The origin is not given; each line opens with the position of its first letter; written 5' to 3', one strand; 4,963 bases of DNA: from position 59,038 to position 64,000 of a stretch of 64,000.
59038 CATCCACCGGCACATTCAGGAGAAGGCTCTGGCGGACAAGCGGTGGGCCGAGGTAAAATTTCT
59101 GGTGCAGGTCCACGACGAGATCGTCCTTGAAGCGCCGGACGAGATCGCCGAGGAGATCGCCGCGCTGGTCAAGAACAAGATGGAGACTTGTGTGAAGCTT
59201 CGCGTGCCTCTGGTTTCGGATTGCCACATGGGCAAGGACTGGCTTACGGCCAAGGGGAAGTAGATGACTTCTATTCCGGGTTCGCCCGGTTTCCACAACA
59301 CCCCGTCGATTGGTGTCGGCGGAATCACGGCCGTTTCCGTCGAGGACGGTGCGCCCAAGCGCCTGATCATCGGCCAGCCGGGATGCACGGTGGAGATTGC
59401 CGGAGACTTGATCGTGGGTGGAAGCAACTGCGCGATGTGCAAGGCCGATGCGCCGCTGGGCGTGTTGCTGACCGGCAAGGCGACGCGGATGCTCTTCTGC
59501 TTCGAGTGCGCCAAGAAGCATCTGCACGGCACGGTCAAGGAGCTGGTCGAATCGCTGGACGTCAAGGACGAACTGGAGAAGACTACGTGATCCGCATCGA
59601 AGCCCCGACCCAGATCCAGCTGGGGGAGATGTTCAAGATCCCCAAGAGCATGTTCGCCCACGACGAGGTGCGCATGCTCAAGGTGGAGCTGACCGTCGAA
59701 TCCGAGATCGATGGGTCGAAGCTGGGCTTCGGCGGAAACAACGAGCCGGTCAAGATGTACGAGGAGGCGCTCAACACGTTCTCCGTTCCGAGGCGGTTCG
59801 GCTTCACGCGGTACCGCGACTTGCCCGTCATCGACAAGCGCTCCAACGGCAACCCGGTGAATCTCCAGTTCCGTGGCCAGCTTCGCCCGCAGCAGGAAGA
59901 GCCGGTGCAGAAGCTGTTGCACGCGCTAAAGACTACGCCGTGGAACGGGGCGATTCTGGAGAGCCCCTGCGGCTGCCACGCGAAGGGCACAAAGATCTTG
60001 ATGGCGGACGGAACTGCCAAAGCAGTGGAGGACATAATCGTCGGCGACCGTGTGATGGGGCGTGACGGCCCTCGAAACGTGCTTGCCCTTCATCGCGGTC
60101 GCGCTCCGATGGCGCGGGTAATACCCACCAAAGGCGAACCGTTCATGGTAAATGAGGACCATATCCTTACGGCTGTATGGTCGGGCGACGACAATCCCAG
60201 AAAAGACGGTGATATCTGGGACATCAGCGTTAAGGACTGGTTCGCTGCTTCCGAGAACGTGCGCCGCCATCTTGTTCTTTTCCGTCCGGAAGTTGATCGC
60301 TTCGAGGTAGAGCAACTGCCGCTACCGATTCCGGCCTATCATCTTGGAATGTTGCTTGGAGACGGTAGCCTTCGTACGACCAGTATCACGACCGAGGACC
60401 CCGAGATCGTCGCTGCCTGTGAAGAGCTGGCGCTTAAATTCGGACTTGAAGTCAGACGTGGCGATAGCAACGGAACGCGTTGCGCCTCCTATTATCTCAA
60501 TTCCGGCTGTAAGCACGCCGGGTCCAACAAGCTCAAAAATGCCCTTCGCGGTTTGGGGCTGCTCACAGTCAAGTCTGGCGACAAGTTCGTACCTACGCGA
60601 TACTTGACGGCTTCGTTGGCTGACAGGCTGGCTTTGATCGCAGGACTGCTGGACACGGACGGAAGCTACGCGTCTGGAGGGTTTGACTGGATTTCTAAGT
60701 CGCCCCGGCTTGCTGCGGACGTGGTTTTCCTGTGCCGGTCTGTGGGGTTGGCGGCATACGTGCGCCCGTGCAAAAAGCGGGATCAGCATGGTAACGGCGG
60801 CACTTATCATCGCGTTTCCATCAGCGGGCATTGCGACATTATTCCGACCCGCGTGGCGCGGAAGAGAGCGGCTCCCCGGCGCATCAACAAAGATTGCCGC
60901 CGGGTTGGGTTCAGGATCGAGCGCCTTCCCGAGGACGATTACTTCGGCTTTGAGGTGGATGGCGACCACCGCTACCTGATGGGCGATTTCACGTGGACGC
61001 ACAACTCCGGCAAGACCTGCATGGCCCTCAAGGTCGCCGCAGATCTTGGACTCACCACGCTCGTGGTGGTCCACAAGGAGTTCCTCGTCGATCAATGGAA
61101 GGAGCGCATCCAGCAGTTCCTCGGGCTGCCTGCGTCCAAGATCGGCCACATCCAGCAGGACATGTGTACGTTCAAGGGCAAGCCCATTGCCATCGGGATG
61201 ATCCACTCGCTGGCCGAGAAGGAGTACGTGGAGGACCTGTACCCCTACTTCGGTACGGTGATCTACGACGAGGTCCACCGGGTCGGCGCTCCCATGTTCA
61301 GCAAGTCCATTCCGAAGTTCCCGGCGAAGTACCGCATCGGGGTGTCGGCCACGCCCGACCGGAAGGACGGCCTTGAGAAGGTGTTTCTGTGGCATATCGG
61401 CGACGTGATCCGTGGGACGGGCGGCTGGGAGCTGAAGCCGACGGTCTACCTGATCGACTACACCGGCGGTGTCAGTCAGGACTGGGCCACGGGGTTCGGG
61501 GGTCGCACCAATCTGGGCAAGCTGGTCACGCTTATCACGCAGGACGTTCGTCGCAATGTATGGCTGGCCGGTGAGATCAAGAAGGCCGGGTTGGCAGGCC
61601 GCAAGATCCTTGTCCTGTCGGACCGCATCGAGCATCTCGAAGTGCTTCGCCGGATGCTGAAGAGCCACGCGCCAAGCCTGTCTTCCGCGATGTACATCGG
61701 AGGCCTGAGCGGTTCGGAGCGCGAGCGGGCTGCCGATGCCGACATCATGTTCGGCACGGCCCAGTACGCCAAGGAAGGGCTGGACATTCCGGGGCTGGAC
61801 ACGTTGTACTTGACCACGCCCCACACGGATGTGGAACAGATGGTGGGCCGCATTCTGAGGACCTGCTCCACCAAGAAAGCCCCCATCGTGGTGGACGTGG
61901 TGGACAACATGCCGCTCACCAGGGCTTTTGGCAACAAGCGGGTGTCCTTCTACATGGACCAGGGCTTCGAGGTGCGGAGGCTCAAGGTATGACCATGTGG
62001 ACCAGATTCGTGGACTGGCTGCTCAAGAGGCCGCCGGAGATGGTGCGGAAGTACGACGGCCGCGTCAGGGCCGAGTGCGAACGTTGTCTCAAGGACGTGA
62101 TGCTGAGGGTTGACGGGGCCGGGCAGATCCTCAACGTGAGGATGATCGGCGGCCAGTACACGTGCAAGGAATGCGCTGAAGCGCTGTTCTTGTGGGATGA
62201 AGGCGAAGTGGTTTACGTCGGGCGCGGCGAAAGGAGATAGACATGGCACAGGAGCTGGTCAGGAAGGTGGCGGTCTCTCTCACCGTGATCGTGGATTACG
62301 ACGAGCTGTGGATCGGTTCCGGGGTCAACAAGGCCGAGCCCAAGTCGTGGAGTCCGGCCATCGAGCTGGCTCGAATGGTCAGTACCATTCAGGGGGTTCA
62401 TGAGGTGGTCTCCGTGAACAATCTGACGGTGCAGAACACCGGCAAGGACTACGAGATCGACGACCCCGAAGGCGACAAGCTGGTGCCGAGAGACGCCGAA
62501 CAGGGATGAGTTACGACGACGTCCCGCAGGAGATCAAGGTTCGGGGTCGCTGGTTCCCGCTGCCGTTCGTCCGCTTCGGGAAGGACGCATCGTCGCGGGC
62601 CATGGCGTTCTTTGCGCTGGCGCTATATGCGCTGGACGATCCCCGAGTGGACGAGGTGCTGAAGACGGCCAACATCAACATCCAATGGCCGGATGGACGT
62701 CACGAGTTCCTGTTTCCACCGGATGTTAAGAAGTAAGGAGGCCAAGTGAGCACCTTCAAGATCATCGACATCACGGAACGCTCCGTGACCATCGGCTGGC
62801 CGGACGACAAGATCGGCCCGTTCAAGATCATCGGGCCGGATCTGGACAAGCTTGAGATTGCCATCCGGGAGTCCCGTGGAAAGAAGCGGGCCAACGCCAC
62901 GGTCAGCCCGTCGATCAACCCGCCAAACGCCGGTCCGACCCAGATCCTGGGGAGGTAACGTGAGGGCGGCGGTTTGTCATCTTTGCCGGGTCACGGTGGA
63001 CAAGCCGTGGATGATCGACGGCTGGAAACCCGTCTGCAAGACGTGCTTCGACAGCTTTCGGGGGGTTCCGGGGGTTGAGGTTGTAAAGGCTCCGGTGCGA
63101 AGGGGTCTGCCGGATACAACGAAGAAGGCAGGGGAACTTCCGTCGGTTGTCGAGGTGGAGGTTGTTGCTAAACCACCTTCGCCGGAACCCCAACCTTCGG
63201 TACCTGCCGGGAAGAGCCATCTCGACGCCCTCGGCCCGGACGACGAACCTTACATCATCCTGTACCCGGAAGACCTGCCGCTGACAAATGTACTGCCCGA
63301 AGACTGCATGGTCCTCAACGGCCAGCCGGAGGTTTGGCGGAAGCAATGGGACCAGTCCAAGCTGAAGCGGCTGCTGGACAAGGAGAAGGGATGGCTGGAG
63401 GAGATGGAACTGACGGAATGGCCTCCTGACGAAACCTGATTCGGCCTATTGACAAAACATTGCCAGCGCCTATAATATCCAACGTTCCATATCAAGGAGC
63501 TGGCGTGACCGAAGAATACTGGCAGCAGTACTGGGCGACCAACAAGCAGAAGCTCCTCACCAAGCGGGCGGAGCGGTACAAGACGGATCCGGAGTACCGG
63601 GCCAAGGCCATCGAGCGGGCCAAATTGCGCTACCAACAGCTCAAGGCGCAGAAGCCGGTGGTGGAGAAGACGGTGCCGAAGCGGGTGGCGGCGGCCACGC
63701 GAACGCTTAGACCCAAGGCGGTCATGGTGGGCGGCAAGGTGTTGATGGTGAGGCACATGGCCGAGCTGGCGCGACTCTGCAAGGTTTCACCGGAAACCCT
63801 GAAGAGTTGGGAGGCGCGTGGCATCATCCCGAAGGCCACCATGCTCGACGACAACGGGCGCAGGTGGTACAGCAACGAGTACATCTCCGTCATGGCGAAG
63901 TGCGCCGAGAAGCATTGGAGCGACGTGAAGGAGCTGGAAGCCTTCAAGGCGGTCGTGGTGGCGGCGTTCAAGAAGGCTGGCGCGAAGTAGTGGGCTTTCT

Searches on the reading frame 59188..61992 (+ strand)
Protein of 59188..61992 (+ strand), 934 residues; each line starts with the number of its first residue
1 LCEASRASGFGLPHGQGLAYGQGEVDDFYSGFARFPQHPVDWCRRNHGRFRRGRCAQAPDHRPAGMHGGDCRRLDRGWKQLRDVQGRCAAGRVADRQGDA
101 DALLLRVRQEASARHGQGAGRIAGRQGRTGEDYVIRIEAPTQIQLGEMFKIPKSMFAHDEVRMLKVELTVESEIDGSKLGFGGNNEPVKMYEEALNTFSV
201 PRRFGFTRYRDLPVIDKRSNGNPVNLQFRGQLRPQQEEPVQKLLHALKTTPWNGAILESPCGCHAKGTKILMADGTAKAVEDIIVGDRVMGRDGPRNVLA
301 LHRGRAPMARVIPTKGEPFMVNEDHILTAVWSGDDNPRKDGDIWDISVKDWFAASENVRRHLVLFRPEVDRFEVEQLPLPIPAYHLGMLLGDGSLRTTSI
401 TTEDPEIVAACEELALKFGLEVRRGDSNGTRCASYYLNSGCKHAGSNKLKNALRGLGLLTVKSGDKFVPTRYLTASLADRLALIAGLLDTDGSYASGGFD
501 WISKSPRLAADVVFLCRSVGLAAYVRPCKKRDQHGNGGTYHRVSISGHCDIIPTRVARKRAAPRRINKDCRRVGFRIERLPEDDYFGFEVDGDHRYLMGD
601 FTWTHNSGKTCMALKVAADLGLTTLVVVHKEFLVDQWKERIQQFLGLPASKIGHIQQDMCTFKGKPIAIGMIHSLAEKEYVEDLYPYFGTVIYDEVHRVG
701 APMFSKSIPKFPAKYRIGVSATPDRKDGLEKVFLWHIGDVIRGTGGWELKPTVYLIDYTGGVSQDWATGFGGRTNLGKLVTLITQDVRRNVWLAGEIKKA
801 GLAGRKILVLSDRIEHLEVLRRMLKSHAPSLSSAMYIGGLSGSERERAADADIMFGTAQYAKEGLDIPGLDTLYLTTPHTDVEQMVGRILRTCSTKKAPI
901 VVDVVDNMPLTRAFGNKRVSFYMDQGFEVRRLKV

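Call 9: search_protein_families(library=pfam, proteins=[window:59188-61992:+])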
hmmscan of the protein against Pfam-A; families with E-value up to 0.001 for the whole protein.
window:59188-61992:+ (934 aa): 5 families
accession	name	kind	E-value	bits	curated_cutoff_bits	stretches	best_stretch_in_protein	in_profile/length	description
PF05203.21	Hom_end_hint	-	1.3e-19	71.5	32.1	1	263-325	1-73/228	Hom_end-associated Hint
PF04851.21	ResIII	-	5.1e-18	65.9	22.5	1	607-725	34-164/164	Type III restriction enzyme, res subunit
PF14528.11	LAGLIDADG_3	-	7.3e-07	29.8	22.5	0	481-547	4-71/82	LAGLIDADG-like domain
PF00270.35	DEAD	-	0.00078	19.7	26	0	607-725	25-162/167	DEAD/DEAH box helicase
PF00271.37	Helicase_C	-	0.00094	19.9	23.5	0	803-891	14-108/110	Helicase conserved C-terminal domain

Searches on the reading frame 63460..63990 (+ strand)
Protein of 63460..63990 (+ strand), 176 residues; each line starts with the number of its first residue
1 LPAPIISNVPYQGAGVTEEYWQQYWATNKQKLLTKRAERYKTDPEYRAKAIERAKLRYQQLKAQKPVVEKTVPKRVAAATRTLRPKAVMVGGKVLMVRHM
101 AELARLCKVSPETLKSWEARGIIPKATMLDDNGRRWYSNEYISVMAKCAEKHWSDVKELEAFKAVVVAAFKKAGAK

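Call 9: search_protein_families(library=pfam, proteins=[window:63460-63990:+])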
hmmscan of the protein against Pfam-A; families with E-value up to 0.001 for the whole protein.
window:63460-63990:+ (176 aa): 2 families
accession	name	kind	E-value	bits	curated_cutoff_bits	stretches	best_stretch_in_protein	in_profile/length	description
PF00376.29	MerR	-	2.7e-07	30.7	28.2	1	100-137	2-38/38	MerR family regulatory protein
PF13411.12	MerR_1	-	3.3e-07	30.8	21.6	1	100-146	3-47/69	MerR HTH family regulatory protein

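Call 78: find_homologous_proteins(query=window:63505-63990:+)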
Query window:63505-63990:+ (161 aa): 6 proteins with E <= 0.001 among 145 candidates. Only proteins of 88 to 282 residues were searched: fused or split forms outside these lengths cannot appear, so this answer is no evidence that the protein stands alone or is whole; find_related_loci, which searches DNA, has no such limit.
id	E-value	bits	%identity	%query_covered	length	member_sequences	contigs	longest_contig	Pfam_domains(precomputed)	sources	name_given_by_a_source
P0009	9.6e-98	342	99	100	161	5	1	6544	PF00376.30,PF13411.13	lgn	-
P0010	3.1e-58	214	64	100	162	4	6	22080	PF00376.30,PF13411.13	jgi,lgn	jgi:DNA-binding transcriptional regulator YiaG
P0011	3.8e-58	214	63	100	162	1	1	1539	PF00376.30,PF13411.13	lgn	-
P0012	1.5e-57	212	61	100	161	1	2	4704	PF00376.30,PF13411.13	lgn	-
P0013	1.7e-55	205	60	100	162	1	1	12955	PF13411.13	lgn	-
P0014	6.2e-46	174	52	98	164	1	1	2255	PF00376.30,PF13411.13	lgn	-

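Call 79: find_encoding_contigs(protein=P0010, flank=10000, max_places=2)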
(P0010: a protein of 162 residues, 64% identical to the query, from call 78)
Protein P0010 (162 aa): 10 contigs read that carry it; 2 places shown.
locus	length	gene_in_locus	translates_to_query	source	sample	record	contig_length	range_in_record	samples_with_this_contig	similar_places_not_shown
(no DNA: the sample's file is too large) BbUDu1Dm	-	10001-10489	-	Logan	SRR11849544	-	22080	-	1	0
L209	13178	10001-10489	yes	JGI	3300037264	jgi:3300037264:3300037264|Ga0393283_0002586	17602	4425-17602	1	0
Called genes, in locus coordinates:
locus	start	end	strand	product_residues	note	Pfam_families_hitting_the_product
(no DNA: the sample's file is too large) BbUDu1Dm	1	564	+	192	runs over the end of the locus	-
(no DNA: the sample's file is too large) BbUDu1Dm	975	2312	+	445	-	PF13481:AAA_25, PF03796:DnaB_C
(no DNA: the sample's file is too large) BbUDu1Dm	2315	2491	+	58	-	-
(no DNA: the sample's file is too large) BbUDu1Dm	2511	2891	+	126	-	-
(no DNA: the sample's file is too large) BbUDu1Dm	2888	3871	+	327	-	PF08275:DNAG_N (faint), PF13662:Toprim_4 (weak), PF13155:Toprim_2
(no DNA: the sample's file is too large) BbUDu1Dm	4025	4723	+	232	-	-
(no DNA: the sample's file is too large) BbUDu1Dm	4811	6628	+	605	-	PF01612:DNA_pol_A_exo1, PF00476:DNA_pol_A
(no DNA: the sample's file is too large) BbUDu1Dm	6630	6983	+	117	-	-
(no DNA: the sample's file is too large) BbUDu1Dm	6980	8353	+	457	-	PF04851:ResIII, PF00270:DEAD, PF00271:Helicase_C (faint)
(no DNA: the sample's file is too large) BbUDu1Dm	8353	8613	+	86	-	-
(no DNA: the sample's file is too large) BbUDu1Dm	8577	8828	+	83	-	-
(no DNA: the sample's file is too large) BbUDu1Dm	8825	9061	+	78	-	-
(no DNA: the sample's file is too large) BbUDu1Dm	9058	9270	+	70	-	-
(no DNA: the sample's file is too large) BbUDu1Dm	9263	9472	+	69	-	-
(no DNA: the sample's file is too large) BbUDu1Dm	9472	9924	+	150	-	-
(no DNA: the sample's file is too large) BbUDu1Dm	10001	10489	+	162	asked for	PF00376:MerR (weak), PF13411:MerR_1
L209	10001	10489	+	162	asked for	PF00376:MerR (weak), PF13411:MerR_1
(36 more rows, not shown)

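Call 80: find_encoding_contigs(protein=P0013, flank=10000, max_places=1)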
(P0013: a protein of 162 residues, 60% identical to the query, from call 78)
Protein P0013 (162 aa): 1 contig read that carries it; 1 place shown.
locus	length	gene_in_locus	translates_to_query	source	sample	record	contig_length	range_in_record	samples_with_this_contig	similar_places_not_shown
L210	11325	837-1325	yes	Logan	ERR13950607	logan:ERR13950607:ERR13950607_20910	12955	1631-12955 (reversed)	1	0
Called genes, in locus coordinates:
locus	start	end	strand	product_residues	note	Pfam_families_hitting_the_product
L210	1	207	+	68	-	?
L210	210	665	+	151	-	-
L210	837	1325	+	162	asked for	PF13411:MerR_1 (weak)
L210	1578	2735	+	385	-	PF00154:RecA_N, PF13481:AAA_25 (weak), PF00154:RecA_N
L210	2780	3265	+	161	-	PF16473:Rv2179c-like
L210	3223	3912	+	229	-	-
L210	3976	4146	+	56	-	-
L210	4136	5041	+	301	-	-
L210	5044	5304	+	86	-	-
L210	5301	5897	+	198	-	PF01351:RNase_HII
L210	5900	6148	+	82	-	-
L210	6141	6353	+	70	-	-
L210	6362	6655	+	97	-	-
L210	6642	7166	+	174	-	PF24608:PDDEXK_15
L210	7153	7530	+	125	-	-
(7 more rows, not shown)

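Call 88: search_protein_families(library=phrogs, proteins=[window:63505-63990:+], max_evalue=0.001)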
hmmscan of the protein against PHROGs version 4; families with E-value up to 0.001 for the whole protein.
window:63505-63990:+ (161 aa): 4 families
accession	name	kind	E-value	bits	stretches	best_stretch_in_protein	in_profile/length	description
phrog_19880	-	transcription regulation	1.7e-10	42.3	1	4-112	8-102/136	transcriptional regulator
phrog_7735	-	integration and excision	8.5e-05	23.9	0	81-141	4-60/99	excisionase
phrog_2474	-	transcription regulation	8.6e-05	23.4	1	85-126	51-91/118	MerR-like transcriptional regulator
phrog_20793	-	unknown function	0.00085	20.4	0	86-127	11-51/86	-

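Call 98: find_encoding_contigs(protein=window:63505-63990:+, flank=10000, max_places=2)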
Protein window:63505-63990:+ (161 aa): 1 contig read that carries it; 1 place shown.
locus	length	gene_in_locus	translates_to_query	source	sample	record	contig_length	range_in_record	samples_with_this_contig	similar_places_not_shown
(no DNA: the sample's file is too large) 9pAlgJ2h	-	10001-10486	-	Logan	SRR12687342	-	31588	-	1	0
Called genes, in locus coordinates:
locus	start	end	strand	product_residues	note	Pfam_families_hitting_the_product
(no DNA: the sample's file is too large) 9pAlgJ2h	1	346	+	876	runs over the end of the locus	PF14890:Intein_splicing, PF14528:LAGLIDADG_3, PF03796:DnaB_C, PF13481:AAA_25 (weak)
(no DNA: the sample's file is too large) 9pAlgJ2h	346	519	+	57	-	-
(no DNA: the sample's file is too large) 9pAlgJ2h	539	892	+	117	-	-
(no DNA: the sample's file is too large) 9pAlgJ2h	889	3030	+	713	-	PF14528:LAGLIDADG_3 (faint), PF08275:DNAG_N (faint), PF14890:Intein_splicing (faint), PF13155:Toprim_2 (weak)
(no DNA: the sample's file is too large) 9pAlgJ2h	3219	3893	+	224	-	-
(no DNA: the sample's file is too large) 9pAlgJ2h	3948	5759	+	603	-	PF01612:DNA_pol_A_exo1, PF00476:DNA_pol_A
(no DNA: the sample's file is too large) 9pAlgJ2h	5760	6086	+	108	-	-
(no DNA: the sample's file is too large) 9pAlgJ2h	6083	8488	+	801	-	PF05203:Hom_end_hint, PF14528:LAGLIDADG_3 (faint), PF04851:ResIII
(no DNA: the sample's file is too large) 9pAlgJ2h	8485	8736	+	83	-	-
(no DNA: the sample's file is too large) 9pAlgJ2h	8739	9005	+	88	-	-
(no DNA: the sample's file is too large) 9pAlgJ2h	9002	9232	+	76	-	-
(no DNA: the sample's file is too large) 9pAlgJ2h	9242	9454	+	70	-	-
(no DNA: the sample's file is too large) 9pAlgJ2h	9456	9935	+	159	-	-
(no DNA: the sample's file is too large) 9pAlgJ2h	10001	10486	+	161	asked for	PF00376:MerR (weak), PF13411:MerR_1 (weak)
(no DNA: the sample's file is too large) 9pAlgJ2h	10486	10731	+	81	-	-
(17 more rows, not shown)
